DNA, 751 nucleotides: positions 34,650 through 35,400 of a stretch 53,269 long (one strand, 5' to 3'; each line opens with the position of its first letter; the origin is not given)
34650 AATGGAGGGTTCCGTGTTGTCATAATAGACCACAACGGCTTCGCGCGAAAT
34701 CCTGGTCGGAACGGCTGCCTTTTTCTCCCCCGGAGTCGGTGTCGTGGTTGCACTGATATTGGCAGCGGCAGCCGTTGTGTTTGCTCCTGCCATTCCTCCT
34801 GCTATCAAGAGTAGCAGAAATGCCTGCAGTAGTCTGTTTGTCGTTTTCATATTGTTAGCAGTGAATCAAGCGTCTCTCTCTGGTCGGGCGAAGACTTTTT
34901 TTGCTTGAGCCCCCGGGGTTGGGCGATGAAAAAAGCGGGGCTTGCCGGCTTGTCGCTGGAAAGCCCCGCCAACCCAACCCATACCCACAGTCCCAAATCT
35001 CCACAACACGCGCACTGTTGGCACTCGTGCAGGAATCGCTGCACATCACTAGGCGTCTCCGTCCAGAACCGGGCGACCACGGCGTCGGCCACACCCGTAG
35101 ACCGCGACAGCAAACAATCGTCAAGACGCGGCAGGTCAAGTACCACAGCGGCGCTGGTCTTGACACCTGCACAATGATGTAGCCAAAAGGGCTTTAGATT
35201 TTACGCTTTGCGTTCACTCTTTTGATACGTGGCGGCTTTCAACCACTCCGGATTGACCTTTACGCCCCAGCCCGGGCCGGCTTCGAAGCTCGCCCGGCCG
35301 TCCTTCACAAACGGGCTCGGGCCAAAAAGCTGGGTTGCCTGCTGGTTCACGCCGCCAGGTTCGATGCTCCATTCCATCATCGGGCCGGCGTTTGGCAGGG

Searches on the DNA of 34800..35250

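Call 68: search_rna_families(source=window, start=34800, end=35250, threshold=evalue, max_evalue=10)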
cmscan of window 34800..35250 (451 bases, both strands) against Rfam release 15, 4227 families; matches with E-value up to 10: 2.
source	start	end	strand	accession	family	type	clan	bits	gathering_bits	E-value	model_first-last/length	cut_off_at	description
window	35128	35197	+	RF00507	Corona_FSE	Cis-reg; frameshift_element;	-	13.4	46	4.3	1-78/78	no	Coronavirus frameshifting stimulation element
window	35197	35250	-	RF02916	atpB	Cis-reg;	-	10.3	37.4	7.6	71-128/128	5'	atpB RNA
